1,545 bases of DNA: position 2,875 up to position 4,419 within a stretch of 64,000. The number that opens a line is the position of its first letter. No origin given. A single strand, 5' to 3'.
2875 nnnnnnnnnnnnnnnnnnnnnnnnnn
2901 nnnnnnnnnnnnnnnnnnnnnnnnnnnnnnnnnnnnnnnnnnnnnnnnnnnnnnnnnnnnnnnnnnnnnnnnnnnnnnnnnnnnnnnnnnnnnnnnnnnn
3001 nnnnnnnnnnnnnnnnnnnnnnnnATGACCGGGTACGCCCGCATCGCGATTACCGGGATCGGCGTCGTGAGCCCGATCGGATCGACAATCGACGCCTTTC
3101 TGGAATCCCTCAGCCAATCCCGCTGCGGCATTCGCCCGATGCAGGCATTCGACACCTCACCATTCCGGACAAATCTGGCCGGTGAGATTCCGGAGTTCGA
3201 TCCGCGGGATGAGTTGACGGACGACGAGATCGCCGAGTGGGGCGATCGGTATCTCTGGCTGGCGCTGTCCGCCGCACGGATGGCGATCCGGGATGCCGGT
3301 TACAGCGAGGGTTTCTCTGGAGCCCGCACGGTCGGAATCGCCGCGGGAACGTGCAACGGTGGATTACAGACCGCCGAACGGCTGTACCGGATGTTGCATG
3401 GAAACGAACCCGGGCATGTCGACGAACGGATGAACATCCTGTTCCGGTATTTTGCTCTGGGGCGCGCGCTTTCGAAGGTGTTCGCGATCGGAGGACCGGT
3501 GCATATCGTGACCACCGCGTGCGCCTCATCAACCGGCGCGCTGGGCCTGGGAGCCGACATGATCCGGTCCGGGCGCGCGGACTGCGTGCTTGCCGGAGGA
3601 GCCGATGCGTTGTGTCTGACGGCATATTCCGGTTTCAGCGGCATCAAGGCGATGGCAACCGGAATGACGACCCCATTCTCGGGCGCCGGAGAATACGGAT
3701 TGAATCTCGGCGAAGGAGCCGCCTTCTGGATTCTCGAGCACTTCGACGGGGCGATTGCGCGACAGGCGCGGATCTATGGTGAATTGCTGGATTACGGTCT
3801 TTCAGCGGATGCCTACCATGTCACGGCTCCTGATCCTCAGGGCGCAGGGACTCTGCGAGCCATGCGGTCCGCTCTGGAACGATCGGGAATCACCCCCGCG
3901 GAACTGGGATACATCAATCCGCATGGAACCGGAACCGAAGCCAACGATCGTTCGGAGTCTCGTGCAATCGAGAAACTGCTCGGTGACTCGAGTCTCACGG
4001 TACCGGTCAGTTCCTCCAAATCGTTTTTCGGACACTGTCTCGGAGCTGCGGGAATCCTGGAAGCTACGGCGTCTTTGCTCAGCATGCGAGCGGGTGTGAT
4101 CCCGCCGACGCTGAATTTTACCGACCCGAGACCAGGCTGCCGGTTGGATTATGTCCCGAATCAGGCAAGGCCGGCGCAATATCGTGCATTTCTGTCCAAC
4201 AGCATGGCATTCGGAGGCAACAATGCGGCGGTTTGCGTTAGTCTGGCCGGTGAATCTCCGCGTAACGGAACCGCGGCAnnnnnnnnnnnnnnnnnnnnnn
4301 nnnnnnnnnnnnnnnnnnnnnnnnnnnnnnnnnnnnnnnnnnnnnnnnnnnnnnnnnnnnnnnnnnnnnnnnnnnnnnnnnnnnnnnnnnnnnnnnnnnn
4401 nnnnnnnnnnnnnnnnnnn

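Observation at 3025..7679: Two paralogous tandem-fused ketosynthase didomain proteins (KS + CLF-like in one chain), back to back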

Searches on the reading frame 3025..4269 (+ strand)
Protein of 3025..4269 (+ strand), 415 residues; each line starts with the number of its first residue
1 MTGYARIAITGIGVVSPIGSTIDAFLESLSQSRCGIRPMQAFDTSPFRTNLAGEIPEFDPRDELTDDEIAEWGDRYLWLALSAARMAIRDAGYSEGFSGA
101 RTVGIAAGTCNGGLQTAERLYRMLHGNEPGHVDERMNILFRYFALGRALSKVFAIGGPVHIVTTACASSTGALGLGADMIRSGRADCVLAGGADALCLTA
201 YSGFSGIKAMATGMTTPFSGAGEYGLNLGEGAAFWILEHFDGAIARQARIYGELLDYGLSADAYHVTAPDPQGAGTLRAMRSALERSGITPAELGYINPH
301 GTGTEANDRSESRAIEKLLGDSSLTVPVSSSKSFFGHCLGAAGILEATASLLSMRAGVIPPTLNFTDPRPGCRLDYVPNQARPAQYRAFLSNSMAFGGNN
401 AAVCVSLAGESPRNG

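Call 47: search_solved_structures(query=window:3025-4269:+, max_evalue=1e-40)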
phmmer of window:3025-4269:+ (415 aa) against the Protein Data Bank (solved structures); distinct sequences matched with E-value up to 1e-40: 64 (the best 60 are shown).
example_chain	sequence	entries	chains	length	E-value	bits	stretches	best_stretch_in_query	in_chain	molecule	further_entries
9s5h_B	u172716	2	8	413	1.3e-85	291.2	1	5-405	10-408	3-oxoacyl-(Acyl-carrier-protein) synthase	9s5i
4ls5_A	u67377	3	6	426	6.9e-79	269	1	5-403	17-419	3-oxoacyl-[acyl-carrier-protein] synthase 2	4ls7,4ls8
4ls6_A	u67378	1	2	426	6.9e-79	269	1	5-403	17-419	3-oxoacyl-[acyl-carrier-protein] synthase 2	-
1e5m_A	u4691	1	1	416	1.6e-78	267.8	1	5-403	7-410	BETA KETOACYL ACYL CARRIER PROTEIN SYNTHASE II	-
8z5c_A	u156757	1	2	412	3.5e-78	266.7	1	6-404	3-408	3-oxoacyl-[acyl-carrier-protein] synthase 2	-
1j3n_A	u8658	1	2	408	5.2e-78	266.2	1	6-404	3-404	3-oxoacyl-(acyl-carrier protein) synthase II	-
8z5e_A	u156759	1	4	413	2.8e-77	263.7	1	5-404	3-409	3-oxoacyl-[acyl-carrier-protein] synthase 2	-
8z5d_A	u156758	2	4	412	3.2e-77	263.6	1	6-404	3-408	3-oxoacyl-[acyl-carrier-protein] synthase 2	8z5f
6kxd_A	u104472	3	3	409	4.8e-76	259.7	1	3-409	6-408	Ketosynthase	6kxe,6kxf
5sxo_A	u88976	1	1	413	6.2e-76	259.3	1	6-403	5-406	3-oxoacyl-[acyl-carrier-protein] synthase 2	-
3o04_A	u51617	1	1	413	2.2e-75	257.5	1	6-403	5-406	beta-keto-acyl carrier protein synthase II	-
2gqd_A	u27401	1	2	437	2.9e-75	257.1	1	5-403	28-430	3-oxoacyl-[acyl-carrier-protein] synthase 2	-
6okg_A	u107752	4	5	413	2.2e-71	244.3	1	5-403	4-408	3-oxoacyl-[acyl-carrier-protein] synthase 2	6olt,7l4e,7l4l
2gfw_A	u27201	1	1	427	2.3e-71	244.3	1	5-403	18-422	3-oxoacyl-[acyl-carrier-protein] synthase 2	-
1b3n_A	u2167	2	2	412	2.6e-71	244.1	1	5-403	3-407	PROTEIN (KETOACYL ACYL CARRIER PROTEIN SYNTHASE 2) | BETA-KETOACYL ACP SYNTHASE II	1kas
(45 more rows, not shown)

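Call 51: search_solved_structures(query=window:3025-4269:+, max_evalue=1e-80, show_alignments=1)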
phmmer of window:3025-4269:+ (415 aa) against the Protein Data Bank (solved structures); distinct sequences matched with E-value up to 1e-80: 1.
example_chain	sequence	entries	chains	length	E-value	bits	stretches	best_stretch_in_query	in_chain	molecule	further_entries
9s5h_B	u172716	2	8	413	1.3e-85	291.2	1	5-405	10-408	3-oxoacyl-(Acyl-carrier-protein) synthase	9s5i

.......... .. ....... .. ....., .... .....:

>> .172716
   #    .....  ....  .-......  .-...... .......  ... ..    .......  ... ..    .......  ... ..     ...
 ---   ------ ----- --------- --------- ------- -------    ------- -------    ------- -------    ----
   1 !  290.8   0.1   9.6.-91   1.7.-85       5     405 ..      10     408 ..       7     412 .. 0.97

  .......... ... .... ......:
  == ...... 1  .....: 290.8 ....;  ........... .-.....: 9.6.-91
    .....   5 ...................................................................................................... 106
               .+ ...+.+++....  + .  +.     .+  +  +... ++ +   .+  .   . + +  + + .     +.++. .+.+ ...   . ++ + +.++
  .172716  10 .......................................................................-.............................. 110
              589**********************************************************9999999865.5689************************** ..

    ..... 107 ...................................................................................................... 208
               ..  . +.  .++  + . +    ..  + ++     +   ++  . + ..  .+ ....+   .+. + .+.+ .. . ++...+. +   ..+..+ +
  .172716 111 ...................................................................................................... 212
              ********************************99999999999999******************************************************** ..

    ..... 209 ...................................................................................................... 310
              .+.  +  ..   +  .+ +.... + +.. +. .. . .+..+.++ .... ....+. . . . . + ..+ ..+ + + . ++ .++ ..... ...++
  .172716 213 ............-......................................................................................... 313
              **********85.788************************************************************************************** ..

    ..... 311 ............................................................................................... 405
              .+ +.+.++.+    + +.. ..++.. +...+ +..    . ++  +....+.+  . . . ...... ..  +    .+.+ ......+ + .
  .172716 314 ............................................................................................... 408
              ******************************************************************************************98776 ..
